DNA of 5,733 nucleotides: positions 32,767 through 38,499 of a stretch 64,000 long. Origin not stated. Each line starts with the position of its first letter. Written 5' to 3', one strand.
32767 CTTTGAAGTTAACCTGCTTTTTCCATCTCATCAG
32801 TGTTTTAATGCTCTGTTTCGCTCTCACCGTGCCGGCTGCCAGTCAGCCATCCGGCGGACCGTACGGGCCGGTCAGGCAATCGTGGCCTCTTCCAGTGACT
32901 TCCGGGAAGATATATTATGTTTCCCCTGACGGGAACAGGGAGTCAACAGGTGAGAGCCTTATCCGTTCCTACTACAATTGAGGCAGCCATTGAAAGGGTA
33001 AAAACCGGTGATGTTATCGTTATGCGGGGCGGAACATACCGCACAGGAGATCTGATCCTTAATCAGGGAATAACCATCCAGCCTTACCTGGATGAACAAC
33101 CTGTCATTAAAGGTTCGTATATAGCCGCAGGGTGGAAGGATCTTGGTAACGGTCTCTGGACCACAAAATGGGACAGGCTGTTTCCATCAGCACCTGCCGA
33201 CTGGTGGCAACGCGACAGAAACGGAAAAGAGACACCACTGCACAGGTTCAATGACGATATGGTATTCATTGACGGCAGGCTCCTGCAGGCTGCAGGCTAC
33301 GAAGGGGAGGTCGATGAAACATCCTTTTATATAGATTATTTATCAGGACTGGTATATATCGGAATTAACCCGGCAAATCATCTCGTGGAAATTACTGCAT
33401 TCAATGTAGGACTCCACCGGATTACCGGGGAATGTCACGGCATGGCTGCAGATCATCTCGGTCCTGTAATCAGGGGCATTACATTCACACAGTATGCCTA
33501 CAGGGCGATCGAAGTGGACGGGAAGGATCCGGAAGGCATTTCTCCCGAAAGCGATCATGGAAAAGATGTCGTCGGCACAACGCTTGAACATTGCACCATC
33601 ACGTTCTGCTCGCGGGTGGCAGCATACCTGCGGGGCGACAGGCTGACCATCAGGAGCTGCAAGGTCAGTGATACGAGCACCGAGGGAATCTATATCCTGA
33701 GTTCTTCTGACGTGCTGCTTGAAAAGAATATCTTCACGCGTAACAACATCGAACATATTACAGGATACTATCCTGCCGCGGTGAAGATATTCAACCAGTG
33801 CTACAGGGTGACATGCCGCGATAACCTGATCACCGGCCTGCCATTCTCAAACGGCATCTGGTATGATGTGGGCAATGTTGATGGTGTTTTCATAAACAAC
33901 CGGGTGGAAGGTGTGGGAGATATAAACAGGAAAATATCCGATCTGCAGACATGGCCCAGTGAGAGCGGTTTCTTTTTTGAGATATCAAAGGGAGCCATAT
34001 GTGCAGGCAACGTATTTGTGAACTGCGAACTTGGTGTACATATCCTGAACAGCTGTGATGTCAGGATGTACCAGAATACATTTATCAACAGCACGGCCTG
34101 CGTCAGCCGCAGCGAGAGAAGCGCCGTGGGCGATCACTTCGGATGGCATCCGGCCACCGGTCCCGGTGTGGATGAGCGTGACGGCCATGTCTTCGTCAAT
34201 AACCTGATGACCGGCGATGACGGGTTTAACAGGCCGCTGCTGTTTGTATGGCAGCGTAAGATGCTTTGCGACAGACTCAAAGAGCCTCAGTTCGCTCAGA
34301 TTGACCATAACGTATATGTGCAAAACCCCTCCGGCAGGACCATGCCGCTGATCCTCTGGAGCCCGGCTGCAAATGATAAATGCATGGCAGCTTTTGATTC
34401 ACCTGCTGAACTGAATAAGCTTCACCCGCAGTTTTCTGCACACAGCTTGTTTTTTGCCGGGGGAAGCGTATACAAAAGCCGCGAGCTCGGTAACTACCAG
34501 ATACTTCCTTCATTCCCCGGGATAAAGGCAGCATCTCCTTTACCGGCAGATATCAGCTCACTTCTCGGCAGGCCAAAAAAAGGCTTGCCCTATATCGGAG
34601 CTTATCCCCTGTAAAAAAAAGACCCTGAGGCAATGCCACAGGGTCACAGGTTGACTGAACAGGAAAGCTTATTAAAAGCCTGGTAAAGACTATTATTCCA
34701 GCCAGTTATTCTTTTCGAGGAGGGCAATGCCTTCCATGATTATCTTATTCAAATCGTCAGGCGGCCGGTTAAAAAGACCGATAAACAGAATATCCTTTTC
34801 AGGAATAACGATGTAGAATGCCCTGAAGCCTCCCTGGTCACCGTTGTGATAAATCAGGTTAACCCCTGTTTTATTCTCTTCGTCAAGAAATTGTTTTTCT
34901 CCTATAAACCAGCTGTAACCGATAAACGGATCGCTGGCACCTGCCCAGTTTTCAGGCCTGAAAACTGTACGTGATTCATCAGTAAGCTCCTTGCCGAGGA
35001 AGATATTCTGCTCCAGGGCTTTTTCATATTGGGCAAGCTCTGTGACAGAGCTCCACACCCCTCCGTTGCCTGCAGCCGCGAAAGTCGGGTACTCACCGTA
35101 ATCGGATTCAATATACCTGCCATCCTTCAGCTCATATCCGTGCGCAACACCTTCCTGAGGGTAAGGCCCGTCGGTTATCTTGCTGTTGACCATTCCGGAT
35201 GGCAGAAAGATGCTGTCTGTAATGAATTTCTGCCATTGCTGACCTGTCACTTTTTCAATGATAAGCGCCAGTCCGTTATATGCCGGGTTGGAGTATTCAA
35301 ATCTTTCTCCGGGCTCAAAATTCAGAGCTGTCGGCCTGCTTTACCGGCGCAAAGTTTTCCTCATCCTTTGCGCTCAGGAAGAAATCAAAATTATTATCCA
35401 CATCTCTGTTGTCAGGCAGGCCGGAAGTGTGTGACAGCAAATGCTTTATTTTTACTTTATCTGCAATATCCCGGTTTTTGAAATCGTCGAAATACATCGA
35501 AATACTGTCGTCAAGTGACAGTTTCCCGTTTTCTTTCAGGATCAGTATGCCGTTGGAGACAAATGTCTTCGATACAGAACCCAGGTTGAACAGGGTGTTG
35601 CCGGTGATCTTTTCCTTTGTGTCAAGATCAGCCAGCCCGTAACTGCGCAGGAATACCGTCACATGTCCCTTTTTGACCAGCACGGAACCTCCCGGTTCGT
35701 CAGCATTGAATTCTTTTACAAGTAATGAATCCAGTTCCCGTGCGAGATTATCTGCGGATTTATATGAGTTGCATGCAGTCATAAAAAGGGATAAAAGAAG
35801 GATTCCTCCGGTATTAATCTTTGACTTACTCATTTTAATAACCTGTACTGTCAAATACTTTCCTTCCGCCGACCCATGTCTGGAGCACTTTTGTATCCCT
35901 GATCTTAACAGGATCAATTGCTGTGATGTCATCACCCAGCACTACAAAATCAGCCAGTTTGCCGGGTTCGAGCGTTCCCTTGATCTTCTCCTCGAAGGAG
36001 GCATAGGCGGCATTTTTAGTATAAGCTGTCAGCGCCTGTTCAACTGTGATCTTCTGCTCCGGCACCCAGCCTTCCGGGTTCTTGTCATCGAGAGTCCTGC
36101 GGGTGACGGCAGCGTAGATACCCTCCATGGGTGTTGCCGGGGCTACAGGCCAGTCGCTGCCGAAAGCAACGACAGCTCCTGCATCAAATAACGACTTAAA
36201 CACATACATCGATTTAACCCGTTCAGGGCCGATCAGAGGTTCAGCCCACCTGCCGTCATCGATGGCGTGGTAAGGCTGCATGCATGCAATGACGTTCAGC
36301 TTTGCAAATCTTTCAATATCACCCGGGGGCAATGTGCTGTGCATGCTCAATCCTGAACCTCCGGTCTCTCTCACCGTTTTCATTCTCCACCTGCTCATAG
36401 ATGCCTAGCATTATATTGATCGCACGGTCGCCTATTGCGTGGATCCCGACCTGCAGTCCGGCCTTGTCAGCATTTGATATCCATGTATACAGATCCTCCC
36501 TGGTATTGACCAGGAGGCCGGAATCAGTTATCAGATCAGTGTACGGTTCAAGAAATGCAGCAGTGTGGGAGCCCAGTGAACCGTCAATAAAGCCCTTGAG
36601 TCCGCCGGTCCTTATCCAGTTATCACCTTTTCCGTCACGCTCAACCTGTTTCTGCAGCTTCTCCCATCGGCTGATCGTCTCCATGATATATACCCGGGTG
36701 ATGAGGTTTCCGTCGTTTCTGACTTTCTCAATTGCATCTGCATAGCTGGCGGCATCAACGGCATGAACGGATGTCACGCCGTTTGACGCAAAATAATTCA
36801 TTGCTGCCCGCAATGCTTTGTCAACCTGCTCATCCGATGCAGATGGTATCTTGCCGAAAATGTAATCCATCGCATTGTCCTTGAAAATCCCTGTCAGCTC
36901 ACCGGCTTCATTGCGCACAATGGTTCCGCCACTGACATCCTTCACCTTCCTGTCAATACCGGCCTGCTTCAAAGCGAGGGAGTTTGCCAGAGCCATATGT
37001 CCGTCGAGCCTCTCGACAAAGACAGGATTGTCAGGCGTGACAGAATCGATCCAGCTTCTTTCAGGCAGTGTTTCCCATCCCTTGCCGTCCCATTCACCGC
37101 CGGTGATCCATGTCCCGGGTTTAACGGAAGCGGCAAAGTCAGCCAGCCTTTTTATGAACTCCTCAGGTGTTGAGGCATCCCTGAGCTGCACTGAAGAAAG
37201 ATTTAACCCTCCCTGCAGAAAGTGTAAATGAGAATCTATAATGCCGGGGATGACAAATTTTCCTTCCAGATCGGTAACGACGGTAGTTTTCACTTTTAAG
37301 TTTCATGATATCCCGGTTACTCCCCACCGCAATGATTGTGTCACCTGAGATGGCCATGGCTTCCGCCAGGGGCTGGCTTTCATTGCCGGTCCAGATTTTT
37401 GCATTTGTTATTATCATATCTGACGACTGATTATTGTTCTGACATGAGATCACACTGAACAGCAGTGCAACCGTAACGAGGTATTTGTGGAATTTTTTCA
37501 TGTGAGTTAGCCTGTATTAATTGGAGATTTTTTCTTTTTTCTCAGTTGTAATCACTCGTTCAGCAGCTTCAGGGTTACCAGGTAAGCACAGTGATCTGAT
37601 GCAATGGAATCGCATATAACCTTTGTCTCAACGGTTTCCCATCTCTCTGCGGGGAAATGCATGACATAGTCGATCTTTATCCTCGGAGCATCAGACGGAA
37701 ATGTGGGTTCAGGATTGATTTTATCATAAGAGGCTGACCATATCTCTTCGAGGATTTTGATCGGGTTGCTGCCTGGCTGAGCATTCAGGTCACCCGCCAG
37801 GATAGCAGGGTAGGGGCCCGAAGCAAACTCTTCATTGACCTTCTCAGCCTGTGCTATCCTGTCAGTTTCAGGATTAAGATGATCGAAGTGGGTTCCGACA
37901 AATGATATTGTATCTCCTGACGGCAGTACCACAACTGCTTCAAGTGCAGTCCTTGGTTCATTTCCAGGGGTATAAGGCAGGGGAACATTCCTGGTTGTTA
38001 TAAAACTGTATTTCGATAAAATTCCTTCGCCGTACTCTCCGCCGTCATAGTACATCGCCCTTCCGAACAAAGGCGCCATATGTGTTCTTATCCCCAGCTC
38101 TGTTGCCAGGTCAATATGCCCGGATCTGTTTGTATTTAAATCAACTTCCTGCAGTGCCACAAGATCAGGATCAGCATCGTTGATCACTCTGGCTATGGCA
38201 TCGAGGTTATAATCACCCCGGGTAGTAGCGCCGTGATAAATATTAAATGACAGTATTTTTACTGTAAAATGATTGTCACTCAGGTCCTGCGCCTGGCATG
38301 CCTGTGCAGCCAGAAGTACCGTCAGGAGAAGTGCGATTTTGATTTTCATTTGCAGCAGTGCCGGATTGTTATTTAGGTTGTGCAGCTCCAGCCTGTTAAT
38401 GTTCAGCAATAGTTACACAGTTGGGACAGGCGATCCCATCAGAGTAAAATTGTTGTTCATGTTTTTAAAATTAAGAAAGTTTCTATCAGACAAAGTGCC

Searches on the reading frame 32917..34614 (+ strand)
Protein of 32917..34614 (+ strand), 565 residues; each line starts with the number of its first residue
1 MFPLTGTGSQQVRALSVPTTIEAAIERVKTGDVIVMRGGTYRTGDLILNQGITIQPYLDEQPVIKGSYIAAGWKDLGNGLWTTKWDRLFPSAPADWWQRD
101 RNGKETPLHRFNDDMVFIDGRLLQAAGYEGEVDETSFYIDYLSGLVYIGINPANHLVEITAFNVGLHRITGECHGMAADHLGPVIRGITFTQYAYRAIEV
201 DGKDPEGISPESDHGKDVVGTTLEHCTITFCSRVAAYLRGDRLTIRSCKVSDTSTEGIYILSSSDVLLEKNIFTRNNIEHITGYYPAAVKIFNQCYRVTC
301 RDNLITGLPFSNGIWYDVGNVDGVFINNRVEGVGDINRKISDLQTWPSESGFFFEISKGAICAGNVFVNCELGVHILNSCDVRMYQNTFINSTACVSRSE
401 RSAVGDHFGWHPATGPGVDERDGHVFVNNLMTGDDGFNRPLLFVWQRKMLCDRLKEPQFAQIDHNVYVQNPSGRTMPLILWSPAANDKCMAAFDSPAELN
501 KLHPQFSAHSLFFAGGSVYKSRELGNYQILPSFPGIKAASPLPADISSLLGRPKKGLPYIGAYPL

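Call 18: search_protein_families(library=pfam, proteins=[window:32917-34614:+], max_evalue=0.001)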
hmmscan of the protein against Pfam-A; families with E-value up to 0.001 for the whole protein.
window:32917-34614:+ (565 aa): 2 families
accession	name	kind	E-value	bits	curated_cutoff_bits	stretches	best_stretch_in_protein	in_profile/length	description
PF13229.12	Beta_helix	-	3.6e-14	53.1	25.9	1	220-389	10-158/158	Right handed beta helix region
PF05048.19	NosD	-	1.3e-11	44.8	23.6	1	224-397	30-177/212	Periplasmic copper-binding protein (NosD)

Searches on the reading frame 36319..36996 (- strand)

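Call 18: search_protein_families(library=pfam, proteins=[window:36319-36996:-], max_evalue=0.001)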
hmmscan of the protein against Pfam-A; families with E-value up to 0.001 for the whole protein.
window:36319-36996:- (225 aa): 1 family
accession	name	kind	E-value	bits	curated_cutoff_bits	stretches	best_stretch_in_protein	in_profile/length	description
PF07969.17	Amidohydro_3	-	1.5e-36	127.3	29.7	1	2-222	102-316/472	Amidohydrolase family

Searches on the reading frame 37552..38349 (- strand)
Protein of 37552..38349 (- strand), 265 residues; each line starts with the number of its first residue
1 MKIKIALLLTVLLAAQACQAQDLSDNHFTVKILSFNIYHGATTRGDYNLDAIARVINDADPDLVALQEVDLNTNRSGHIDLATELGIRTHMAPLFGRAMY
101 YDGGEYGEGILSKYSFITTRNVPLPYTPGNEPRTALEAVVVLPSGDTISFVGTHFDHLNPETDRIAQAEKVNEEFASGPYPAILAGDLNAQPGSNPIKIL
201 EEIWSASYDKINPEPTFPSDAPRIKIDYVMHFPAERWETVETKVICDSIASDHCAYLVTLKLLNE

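Call 18: search_protein_families(library=pfam, proteins=[window:37552-38349:-], max_evalue=0.001)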
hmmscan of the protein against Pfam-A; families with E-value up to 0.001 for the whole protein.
window:37552-38349:- (265 aa): 2 families
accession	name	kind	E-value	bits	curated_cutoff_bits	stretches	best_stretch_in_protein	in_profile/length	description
PF03372.29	Exo_endo_phos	-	9.2e-21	75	24.5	1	33-253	1-225/225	Endonuclease/Exonuclease/phosphatase family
PF23226.1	Exo_endo_phos_PGAP2IP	-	1.6e-08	34.6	27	1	40-200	14-170/239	PGAP2IP, C-terminal nuclease-like domain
